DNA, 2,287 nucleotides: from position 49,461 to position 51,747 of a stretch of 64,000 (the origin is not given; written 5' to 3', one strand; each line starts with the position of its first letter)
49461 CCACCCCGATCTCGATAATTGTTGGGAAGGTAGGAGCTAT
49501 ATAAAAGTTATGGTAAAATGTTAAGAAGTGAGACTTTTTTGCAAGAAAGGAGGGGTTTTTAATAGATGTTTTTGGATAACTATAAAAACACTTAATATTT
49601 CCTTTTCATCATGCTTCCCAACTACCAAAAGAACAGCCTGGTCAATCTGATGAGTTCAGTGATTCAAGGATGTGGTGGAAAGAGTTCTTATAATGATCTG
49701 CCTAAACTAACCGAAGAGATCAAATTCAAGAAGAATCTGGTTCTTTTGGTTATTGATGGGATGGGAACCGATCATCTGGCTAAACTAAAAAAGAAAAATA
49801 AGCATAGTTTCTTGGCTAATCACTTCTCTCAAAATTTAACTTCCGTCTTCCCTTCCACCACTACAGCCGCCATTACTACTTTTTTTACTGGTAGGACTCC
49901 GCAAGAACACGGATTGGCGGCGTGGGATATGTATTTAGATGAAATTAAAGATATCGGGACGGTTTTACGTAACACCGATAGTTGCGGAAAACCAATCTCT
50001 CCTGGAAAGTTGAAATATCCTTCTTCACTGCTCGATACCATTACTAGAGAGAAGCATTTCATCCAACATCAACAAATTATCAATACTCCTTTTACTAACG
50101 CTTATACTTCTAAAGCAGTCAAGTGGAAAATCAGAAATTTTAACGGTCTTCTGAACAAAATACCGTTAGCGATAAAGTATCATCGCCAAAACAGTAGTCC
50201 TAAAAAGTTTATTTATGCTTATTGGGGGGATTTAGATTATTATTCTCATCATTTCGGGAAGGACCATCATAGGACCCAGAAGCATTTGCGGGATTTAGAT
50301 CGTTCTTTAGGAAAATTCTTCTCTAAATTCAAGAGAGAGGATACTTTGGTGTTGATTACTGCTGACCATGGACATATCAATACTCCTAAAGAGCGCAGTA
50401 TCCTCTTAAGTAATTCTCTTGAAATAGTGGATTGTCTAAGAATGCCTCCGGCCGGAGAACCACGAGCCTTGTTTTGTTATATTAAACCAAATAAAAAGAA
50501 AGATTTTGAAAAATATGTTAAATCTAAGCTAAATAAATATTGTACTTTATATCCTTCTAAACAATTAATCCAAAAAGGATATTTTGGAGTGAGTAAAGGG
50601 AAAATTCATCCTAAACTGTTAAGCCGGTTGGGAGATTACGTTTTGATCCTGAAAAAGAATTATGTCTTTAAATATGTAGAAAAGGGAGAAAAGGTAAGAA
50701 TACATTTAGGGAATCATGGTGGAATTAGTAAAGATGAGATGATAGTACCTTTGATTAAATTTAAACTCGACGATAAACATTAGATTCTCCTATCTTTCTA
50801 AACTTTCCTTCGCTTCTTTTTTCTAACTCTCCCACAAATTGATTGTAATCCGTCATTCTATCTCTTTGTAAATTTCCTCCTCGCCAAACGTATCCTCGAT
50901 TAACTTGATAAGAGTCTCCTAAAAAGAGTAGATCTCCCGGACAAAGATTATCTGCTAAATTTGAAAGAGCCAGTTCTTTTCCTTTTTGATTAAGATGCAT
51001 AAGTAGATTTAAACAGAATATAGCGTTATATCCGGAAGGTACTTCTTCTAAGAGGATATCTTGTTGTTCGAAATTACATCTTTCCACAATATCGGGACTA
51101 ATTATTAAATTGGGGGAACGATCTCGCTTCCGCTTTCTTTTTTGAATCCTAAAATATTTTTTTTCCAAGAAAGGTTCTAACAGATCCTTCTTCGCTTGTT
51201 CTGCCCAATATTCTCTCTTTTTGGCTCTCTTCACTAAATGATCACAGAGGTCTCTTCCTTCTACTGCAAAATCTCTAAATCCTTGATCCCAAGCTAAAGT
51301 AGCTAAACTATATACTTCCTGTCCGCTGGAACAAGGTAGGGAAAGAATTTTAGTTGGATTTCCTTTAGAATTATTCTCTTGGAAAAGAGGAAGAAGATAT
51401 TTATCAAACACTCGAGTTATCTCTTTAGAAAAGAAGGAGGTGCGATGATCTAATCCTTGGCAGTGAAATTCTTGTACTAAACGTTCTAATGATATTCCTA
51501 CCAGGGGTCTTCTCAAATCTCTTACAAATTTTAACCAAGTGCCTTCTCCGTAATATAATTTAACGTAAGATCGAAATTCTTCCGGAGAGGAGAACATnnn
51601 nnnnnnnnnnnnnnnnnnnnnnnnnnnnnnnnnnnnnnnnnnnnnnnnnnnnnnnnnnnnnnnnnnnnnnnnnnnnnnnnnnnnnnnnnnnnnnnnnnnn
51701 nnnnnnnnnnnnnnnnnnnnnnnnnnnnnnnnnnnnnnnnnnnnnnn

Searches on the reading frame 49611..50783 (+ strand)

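Call 74: search_protein_families(library=pfam, proteins=[window:49611-50783:+], max_evalue=0.001)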
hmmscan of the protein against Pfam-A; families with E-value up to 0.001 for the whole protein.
window:49611-50783:+ (390 aa): 5 families
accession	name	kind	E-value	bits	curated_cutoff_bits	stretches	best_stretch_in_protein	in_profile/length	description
PF01663.27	Phosphodiest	-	7.6e-29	101.8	23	1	43-370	1-340/342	Type I phosphodiesterase / nucleotide pyrophosphatase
PF01676.23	Metalloenzyme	-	5e-07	29.9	24.3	1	198-255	147-202/252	Metalloenzyme superfamily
PF00884.28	Sulfatase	-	1.8e-05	24.7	25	0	217-255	201-243/301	Sulfatase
PF08665.17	PglZ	-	0.00022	21.7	25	0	44-122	4-82/179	PglZ domain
PF00245.25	Alk_phosphatase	-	0.00025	20.6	24.4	0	218-258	275-319/423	Alkaline phosphatase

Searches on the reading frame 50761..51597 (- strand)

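Call 75: search_protein_families(library=pfam, proteins=[window:50761-51597:-], max_evalue=0.001)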
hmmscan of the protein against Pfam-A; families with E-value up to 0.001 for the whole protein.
window:50761-51597:- (278 aa): 1 family
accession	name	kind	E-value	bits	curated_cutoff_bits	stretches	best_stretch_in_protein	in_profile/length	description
PF01739.24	CheR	-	1.1e-24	87.5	27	1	54-233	4-180/195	CheR methyltransferase, SAM binding domain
